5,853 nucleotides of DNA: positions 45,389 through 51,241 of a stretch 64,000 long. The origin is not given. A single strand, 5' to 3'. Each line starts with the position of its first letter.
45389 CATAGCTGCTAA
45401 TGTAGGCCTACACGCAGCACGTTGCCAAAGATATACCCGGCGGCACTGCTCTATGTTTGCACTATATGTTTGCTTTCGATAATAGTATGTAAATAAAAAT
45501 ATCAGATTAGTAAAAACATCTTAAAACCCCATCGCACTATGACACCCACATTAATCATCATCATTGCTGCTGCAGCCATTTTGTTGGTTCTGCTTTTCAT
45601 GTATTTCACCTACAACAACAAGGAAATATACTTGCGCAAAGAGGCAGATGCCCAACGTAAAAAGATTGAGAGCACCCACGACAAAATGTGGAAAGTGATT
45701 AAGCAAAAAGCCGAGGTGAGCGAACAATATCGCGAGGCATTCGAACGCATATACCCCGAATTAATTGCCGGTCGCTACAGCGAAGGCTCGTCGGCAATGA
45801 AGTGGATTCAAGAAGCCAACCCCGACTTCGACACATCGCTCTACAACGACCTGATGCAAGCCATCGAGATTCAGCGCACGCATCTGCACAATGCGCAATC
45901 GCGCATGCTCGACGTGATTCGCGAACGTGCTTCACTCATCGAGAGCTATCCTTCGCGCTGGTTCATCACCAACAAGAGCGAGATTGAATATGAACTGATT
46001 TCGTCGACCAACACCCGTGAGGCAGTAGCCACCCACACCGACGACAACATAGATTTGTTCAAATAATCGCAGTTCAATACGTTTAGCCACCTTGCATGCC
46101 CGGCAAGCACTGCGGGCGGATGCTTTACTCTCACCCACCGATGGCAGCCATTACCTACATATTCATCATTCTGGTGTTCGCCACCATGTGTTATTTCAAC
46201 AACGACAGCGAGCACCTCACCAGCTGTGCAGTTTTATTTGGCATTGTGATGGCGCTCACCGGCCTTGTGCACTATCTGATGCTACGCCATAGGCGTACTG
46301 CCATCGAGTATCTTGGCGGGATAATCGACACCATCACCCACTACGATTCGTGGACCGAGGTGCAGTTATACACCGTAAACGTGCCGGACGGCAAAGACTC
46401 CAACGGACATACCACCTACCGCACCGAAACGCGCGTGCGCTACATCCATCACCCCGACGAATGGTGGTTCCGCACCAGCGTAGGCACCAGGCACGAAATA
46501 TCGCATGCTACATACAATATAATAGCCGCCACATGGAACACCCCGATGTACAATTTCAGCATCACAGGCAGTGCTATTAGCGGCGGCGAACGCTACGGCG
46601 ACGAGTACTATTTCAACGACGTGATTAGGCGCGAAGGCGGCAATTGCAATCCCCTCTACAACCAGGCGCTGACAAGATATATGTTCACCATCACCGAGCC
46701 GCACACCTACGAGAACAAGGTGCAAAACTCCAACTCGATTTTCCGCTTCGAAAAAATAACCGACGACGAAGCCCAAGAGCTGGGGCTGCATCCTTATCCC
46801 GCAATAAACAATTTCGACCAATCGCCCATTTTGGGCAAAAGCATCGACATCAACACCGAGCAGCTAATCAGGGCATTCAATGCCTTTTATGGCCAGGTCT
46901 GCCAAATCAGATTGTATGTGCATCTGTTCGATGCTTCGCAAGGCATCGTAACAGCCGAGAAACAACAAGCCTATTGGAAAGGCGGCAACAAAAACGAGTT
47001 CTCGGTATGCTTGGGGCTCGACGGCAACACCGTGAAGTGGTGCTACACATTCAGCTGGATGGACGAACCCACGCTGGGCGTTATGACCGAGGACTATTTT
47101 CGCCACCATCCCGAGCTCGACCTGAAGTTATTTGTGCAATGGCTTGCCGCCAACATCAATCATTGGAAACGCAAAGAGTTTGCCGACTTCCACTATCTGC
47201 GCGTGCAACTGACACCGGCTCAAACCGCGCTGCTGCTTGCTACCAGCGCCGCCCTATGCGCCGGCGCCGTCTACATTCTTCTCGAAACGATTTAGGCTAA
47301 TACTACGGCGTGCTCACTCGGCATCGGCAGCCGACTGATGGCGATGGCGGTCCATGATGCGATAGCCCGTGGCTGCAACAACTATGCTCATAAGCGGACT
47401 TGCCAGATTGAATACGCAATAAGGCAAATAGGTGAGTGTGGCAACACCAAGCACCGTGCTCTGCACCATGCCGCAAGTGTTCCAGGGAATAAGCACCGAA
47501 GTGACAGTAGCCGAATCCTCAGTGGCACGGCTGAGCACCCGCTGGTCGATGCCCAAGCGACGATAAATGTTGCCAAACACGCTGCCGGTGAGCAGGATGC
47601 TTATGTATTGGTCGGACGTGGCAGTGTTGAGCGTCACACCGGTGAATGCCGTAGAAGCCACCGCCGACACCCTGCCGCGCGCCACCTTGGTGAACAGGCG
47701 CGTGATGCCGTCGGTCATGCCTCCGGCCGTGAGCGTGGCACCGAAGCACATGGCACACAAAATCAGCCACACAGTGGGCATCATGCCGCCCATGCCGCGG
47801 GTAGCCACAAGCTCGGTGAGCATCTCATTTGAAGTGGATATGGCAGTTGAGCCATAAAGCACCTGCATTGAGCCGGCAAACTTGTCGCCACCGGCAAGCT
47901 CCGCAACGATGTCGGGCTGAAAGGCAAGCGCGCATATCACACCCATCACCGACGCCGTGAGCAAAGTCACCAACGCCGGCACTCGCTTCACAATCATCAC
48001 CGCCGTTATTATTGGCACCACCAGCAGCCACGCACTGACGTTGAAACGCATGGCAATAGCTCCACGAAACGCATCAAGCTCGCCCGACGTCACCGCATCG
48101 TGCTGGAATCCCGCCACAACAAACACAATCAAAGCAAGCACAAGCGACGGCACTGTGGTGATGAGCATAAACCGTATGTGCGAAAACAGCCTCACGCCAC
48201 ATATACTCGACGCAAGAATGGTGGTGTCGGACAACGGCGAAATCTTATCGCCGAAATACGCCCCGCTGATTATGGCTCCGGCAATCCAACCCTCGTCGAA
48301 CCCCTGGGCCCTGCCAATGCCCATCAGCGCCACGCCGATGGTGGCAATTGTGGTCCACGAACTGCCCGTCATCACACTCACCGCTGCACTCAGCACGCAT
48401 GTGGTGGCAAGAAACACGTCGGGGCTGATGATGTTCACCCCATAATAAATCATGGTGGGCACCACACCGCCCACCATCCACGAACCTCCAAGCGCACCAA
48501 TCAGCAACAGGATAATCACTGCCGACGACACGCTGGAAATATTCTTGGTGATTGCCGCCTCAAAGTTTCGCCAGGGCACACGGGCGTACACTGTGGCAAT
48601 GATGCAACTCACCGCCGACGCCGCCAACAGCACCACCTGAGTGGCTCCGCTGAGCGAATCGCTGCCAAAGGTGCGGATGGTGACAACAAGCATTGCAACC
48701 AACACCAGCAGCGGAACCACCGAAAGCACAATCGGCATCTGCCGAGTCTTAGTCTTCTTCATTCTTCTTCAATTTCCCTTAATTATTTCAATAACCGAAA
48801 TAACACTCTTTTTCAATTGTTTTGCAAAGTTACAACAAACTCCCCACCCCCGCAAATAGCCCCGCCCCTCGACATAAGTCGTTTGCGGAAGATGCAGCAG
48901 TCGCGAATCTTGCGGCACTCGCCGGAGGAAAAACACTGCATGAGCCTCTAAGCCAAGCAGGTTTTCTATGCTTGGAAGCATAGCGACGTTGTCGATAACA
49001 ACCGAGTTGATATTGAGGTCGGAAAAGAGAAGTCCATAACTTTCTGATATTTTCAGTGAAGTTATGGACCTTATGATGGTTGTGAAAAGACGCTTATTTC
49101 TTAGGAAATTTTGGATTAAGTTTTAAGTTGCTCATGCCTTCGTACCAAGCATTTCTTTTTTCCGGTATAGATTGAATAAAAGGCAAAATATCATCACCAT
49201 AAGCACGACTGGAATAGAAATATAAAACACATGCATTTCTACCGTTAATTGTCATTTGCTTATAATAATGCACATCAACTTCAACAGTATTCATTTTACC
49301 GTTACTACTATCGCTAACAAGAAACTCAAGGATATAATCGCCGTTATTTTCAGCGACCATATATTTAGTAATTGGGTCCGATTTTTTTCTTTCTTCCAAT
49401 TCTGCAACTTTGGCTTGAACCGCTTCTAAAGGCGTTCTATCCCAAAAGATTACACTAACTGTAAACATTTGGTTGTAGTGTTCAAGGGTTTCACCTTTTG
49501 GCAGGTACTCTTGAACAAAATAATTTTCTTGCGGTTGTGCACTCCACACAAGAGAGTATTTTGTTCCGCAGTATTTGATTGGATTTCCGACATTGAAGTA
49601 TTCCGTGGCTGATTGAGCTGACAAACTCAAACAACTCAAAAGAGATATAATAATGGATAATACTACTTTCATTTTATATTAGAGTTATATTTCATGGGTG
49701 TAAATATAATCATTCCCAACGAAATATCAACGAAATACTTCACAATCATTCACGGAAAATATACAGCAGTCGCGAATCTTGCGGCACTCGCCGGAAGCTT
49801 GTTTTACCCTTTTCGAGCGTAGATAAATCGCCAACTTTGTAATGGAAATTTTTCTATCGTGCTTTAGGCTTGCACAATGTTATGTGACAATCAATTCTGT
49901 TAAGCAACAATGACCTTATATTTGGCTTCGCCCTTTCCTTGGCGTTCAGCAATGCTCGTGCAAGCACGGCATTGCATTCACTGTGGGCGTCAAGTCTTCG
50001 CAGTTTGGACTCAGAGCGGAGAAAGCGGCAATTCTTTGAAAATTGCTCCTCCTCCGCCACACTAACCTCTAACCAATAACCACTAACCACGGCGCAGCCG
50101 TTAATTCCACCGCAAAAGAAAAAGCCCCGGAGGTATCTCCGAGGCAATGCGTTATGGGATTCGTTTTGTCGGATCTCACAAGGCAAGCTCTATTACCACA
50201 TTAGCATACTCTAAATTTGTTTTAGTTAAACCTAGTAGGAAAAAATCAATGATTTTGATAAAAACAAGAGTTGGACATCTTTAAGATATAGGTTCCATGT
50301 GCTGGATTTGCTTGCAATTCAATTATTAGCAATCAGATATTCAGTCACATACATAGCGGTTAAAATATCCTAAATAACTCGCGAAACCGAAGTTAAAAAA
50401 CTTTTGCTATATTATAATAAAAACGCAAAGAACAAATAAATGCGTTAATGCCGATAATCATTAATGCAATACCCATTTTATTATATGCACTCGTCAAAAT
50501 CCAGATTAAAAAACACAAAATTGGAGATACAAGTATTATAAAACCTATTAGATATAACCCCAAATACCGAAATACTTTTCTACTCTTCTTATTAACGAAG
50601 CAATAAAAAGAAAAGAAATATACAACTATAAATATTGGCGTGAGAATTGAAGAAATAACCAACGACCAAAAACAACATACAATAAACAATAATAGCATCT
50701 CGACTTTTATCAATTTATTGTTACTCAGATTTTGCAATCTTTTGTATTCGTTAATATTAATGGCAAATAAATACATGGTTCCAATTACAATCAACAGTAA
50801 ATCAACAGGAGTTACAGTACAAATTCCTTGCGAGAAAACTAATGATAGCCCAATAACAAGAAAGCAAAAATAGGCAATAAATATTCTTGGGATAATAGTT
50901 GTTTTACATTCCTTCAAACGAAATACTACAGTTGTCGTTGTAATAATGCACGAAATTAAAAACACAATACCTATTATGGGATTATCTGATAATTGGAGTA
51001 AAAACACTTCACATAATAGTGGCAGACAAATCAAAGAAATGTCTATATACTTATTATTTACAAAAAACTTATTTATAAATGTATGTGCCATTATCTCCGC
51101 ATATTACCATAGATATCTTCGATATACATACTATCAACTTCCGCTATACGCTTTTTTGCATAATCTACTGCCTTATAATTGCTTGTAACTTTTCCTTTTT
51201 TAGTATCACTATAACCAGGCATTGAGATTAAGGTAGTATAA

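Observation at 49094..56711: Co-directional low-GC array: orphan Rhs toxin tip, Rhs fragments and about nine candidate immunity genes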

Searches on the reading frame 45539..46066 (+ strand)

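Call 10: search_protein_families(library=pfam, max_evalue=0.01, proteins=[window:45539-46066:+])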
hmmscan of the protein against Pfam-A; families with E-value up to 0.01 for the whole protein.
window:45539-46066:+ (175 aa): 2 families
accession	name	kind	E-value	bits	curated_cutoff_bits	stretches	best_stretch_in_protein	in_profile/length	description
PF25630.1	Phycodna_minor_capsid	-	0.0019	18.9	27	1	6-73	6-68/96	Phycodnaviridae minor capsid protein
PF06785.16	UPF0242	-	0.0025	18.3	33.5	1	7-117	41-153/194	Uncharacterised protein family (UPF0242) N-terminus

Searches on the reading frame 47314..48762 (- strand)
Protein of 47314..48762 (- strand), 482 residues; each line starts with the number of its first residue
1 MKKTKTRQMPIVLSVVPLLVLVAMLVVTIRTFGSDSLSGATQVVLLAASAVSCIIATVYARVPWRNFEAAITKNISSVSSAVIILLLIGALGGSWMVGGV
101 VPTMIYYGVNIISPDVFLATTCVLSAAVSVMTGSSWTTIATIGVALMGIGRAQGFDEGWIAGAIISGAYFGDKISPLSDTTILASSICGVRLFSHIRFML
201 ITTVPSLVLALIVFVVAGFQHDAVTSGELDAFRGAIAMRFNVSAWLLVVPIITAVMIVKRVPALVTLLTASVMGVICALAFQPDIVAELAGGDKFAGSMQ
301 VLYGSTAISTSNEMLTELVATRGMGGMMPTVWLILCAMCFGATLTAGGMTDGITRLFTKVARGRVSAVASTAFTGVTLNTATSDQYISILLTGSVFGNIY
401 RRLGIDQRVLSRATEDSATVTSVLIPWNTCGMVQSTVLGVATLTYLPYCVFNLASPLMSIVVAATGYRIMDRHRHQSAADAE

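Call 10: search_protein_families(library=pfam, max_evalue=0.01, proteins=[window:47314-48762:-])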
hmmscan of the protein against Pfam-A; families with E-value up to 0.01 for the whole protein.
window:47314-48762:- (482 aa): 1 family
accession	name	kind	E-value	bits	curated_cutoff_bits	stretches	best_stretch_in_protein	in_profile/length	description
PF03553.21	Na_H_antiporter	-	4e-51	174.5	23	2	167-466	1-302/303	Na+/H+ antiporter family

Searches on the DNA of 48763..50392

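Call 53: search_rna_families(source=window, start=48763, end=50392, threshold=evalue, max_evalue=1)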
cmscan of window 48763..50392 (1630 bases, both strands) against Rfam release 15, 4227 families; matches with E-value up to 1: 4.
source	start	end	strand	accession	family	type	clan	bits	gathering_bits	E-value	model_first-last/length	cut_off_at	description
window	49513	49566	-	RF04344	Plastid-psbA-3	Cis-reg;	CL00153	21.3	48.4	0.74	5-49/57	no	Plastid-psbA-3 3UTR RNA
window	49368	49402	+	RF04360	psbT-asRNA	Gene; antisense;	-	19.5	48.5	0.83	1-38/38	no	Plastid psbT antisense RNA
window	50112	50138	-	RF00489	ctRNA_p42d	Gene; antisense;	-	18.7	50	0.78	1-46/46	no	ctRNA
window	50120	50297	-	RF02590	Spy1186876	Gene; sRNA;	-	18.4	208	0.28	1-243/243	no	S. pyogenes small RNA 1186876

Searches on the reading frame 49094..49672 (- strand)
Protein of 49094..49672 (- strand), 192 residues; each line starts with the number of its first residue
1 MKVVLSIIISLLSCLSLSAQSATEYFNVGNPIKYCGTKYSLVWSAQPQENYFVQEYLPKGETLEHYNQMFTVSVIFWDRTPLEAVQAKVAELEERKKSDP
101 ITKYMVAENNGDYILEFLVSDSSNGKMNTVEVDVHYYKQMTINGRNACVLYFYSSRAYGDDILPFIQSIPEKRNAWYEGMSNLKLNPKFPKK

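Call 10: search_protein_families(library=pfam, max_evalue=0.01, proteins=[window:49094-49672:-])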
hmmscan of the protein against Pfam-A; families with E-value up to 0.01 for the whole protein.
window:49094-49672:- (192 aa): 0 families

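Call 47: find_encoding_contigs(protein=window:49094-49672:-, flank=6000, max_places=8)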
Protein window:49094-49672:- (192 aa): 12 contigs read that carry it; 8 places shown.
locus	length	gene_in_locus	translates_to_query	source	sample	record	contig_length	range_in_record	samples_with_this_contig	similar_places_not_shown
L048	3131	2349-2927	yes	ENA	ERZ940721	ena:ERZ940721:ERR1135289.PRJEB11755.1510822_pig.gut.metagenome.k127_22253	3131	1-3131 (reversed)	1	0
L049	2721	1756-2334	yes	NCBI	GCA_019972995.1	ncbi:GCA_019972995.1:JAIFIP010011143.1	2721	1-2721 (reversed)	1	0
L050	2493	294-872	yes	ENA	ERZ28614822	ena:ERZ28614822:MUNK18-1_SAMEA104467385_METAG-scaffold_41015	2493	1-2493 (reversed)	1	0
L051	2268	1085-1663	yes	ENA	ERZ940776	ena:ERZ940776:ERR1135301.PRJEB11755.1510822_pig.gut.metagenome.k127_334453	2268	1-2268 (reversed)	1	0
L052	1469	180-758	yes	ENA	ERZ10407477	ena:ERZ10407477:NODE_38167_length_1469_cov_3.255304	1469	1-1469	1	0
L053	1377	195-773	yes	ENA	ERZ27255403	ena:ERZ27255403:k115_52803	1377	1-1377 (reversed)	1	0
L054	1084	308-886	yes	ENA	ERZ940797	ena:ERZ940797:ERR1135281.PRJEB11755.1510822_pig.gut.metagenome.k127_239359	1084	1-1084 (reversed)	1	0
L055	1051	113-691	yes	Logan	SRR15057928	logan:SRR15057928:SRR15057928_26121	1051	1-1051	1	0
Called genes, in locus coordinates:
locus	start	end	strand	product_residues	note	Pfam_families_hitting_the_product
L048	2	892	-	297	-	?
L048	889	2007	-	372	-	PF01497:Peripla_BP_2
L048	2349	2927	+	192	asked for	PF27161:HI_0983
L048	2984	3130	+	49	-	?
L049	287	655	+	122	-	-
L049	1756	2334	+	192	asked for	PF27161:HI_0983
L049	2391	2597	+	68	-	-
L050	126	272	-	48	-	-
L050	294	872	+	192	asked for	PF27161:HI_0983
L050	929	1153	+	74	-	-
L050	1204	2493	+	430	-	?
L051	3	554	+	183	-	?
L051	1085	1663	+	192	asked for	PF27161:HI_0983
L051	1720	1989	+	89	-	-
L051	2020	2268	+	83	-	?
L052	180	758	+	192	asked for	PF27161:HI_0983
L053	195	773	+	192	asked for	PF27161:HI_0983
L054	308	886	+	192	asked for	PF27161:HI_0983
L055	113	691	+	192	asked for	PF27161:HI_0983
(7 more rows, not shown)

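Call 76: search_protein_families(library=pfam, max_evalue=0.01, proteins=[L136:6406-6921:+, L136:6924-7394:+])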
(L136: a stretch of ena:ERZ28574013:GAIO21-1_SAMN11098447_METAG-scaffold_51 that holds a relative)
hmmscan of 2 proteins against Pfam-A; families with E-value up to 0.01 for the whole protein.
L136:6406-6921:+ (171 aa): 2 families
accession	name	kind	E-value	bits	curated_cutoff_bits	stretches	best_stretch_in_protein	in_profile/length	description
PF14891.12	Peptidase_M91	-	2.3e-13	51.3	25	1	39-171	46-176/176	Effector protein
PF01742.23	Peptidase_M27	-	0.00049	19.6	27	1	50-166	181-301/423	Clostridial neurotoxin zinc protease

L136:6924-7394:+ (156 aa): 0 families

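Call 77: search_protein_families(library=ncbifam, max_evalue=0.01, proteins=[window:49094-49672:-])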
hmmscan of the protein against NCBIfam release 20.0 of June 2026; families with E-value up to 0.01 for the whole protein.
window:49094-49672:- (192 aa): 0 families

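Call 98: search_protein_families(library=phrogs, max_evalue=0.001, proteins=[window:49094-49672:-])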
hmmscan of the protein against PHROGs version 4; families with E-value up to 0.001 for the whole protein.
window:49094-49672:- (192 aa): 0 families

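Call 99: search_protein_families(library=padloc, max_evalue=0.001, proteins=[window:49094-49672:-])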
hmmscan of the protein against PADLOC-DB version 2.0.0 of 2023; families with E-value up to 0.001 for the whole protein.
window:49094-49672:- (192 aa): 0 families

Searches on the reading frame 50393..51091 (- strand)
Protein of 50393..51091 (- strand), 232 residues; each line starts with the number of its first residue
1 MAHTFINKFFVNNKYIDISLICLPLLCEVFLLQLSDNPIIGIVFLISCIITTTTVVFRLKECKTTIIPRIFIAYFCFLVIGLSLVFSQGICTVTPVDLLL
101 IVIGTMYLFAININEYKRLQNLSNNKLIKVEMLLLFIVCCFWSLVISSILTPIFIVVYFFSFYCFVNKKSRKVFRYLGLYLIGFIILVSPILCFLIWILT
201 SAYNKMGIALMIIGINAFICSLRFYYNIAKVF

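Call 3: search_protein_families(library=pfam, max_evalue=0.1, proteins=[window:50393-51091:-])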
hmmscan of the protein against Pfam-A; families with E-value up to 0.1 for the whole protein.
window:50393-51091:- (232 aa): 0 families

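Call 19: search_protein_families(library=ncbifam, max_evalue=0.01, proteins=[window:50393-51091:-])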
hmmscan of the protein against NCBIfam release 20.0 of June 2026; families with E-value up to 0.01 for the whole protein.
window:50393-51091:- (232 aa): 0 families

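Call 76: search_protein_families(library=pfam, max_evalue=0.01, proteins=[L136:6406-6921:+, L136:6924-7394:+])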
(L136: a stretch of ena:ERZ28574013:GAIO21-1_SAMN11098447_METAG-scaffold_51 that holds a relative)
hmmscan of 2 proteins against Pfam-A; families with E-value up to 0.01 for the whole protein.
L136:6406-6921:+ (171 aa): 2 families
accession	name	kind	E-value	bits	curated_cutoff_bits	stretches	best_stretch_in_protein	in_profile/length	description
PF14891.12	Peptidase_M91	-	2.3e-13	51.3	25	1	39-171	46-176/176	Effector protein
PF01742.23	Peptidase_M27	-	0.00049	19.6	27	1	50-166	181-301/423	Clostridial neurotoxin zinc protease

L136:6924-7394:+ (156 aa): 0 families

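Call 98: search_protein_families(library=phrogs, max_evalue=0.001, proteins=[window:50393-51091:-])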
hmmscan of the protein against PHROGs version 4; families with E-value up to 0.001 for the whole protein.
window:50393-51091:- (232 aa): 0 families

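Call 99: search_protein_families(library=padloc, max_evalue=0.001, proteins=[window:50393-51091:-])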
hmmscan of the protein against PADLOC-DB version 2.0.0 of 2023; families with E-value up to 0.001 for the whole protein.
window:50393-51091:- (232 aa): 0 families
